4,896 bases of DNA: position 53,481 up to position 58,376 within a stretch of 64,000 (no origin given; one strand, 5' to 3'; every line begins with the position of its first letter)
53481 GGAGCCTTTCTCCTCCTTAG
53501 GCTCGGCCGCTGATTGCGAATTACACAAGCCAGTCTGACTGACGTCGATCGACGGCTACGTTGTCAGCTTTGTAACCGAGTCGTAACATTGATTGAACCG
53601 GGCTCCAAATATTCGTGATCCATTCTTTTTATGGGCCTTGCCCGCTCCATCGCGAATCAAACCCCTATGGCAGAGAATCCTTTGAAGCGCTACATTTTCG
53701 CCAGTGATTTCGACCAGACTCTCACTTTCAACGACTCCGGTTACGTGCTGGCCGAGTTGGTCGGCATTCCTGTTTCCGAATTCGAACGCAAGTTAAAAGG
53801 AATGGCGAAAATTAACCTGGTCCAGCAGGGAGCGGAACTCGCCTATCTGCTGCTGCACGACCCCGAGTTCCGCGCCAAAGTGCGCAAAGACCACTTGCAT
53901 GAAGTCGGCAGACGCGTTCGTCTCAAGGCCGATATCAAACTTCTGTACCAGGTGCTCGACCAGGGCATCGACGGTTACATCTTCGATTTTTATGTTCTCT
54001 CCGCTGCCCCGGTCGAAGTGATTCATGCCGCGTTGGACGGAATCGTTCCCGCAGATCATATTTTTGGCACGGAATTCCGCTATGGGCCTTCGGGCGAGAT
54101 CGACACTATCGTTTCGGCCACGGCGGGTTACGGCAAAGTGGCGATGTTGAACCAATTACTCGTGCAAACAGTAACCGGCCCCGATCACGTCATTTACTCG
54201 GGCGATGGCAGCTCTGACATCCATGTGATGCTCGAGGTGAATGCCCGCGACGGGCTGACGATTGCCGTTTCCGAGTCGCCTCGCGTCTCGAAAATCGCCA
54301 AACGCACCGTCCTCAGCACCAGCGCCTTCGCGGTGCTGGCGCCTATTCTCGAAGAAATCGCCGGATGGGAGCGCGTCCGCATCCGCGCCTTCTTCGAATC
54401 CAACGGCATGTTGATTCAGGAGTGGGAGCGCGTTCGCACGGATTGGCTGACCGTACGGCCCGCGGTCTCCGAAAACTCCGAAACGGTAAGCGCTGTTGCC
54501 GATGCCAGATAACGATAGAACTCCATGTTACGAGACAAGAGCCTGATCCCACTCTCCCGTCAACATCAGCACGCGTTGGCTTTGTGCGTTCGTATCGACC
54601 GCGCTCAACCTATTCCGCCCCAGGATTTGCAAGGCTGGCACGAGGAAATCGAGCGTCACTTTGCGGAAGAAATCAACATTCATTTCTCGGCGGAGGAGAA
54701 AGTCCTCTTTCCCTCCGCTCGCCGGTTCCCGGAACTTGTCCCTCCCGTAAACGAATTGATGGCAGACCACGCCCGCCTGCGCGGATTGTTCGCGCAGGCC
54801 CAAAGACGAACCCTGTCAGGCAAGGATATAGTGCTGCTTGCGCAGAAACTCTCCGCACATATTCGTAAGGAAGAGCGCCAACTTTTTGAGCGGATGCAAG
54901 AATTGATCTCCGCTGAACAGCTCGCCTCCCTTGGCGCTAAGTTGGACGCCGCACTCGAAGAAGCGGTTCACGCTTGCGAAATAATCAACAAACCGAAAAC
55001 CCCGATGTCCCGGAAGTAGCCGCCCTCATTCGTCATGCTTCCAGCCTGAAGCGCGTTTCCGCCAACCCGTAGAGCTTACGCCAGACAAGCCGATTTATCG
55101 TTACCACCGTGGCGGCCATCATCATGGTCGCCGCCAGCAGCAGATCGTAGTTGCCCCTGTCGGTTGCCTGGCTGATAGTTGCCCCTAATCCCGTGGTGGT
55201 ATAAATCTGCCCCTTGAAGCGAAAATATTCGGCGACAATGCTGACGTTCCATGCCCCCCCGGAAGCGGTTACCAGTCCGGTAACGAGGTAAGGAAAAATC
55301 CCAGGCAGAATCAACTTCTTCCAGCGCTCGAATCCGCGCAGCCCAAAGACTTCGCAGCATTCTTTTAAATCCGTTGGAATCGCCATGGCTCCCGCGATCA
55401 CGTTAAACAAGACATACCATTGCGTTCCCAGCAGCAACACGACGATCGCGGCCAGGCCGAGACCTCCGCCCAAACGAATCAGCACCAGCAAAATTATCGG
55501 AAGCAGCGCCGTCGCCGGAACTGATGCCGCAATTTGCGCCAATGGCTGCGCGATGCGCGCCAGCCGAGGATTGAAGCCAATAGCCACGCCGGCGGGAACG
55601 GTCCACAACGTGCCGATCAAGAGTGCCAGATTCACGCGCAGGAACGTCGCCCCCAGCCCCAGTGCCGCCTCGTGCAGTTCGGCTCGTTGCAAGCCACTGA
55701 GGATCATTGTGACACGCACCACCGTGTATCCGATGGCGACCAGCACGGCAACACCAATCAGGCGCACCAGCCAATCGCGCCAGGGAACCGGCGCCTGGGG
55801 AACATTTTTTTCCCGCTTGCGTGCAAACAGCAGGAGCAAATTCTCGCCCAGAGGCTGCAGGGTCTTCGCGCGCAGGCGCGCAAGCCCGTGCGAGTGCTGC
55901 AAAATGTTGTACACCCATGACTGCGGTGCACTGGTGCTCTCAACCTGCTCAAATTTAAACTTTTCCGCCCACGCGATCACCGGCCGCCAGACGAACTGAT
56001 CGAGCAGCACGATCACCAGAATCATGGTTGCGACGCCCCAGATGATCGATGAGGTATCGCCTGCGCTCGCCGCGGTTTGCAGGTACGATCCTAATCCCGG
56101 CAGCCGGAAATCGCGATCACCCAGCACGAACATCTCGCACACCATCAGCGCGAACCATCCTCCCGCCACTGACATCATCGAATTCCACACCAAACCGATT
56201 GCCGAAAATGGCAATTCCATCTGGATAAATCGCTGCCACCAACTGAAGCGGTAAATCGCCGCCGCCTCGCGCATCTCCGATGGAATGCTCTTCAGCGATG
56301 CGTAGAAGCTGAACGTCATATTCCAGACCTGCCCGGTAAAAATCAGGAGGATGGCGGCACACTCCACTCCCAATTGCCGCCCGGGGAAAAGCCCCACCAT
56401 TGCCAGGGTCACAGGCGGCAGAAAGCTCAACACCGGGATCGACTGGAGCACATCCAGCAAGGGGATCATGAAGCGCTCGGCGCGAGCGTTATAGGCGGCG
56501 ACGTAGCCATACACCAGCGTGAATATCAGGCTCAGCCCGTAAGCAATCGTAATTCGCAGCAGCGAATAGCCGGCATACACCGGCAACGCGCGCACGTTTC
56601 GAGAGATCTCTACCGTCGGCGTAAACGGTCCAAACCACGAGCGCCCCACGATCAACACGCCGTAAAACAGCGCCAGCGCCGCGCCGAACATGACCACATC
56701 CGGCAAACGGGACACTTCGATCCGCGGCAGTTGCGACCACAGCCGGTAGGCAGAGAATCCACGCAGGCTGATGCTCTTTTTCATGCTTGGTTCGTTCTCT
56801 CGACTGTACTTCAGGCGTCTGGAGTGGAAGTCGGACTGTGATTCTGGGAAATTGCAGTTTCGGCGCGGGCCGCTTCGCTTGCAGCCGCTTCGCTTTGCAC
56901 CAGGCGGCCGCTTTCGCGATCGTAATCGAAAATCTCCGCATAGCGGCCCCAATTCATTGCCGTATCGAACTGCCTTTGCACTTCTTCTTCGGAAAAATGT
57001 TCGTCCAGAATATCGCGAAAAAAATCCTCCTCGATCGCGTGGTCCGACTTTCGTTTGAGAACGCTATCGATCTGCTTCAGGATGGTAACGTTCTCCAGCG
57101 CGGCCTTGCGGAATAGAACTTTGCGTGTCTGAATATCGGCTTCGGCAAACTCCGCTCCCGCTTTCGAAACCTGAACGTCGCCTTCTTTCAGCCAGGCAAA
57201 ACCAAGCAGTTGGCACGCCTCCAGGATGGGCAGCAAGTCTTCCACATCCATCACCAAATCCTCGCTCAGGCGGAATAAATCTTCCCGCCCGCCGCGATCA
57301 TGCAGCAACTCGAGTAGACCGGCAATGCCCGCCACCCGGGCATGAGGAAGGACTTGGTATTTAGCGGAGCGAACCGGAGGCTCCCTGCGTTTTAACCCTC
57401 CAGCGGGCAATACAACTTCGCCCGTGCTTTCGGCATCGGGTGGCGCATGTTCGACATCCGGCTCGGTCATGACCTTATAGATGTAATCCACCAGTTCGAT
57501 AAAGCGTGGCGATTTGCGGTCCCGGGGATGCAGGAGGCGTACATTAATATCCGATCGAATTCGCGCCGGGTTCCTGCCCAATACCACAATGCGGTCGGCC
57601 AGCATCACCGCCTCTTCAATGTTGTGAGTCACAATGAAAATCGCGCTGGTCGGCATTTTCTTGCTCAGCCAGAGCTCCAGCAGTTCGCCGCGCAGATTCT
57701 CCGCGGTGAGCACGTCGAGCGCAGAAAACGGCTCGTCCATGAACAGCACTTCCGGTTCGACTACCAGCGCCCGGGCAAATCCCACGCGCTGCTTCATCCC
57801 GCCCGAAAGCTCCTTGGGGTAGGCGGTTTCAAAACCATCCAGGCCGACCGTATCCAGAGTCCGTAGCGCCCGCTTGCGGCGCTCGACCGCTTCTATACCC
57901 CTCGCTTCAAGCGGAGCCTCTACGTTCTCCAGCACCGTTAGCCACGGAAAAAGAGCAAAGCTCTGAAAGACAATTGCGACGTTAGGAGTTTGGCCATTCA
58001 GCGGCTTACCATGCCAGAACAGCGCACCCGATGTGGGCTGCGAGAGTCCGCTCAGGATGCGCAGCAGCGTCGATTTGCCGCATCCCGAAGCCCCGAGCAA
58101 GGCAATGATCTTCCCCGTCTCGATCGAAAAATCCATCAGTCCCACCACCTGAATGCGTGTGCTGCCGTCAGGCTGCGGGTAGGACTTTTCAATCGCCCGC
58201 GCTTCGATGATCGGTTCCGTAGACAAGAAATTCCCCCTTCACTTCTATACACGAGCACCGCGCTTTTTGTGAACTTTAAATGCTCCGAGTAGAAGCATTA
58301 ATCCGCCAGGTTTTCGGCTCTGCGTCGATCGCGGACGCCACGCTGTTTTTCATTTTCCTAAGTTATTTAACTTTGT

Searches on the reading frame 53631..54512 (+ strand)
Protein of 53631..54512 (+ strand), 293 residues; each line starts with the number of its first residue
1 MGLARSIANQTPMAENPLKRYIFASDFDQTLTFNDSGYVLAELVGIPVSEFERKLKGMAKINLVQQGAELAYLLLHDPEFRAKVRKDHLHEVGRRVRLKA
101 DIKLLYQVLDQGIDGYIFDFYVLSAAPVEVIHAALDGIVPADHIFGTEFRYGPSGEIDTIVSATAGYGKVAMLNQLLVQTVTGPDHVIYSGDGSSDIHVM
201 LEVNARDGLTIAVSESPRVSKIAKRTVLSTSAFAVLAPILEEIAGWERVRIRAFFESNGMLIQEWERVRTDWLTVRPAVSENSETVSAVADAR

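Call 50: search_protein_families(library=pfam, proteins=[window:53631-54512:+])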
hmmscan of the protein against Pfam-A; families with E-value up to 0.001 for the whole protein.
window:53631-54512:+ (293 aa): 1 family
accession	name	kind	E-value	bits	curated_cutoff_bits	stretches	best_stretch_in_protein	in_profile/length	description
PF12710.13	HAD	-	8.2e-10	39.8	27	1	25-200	3-188/189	haloacid dehalogenase-like hydrolase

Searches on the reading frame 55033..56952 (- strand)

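Call 50: search_protein_families(library=pfam, proteins=[window:55033-56952:-])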
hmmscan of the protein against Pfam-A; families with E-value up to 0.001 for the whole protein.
window:55033-56952:- (639 aa): 1 family
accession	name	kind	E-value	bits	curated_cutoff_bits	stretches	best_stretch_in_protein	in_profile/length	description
PF00528.27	BPD_transp_1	-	5.3e-32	111.5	26.4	2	452-620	2-168/184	Binding-protein-dependent transport system inner membrane component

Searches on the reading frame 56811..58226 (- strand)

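Call 50: search_protein_families(library=pfam, proteins=[window:56811-58226:-])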
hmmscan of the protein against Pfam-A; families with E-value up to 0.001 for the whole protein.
window:56811-58226:- (471 aa): 3 families
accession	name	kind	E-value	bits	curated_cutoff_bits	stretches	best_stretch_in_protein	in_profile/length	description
PF09821.14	AAA_assoc_C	-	1.4e-39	135.8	27.6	1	319-436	2-119/119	C-terminal AAA-associated domain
PF00005.33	ABC_tran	-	4.4e-33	115.2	25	1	31-167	4-136/137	ABC transporter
PF13304.12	AAA_21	-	7.1e-08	33.3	27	0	40-64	1-25/304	AAA domain, putative AbiEii toxin, Type IV TA system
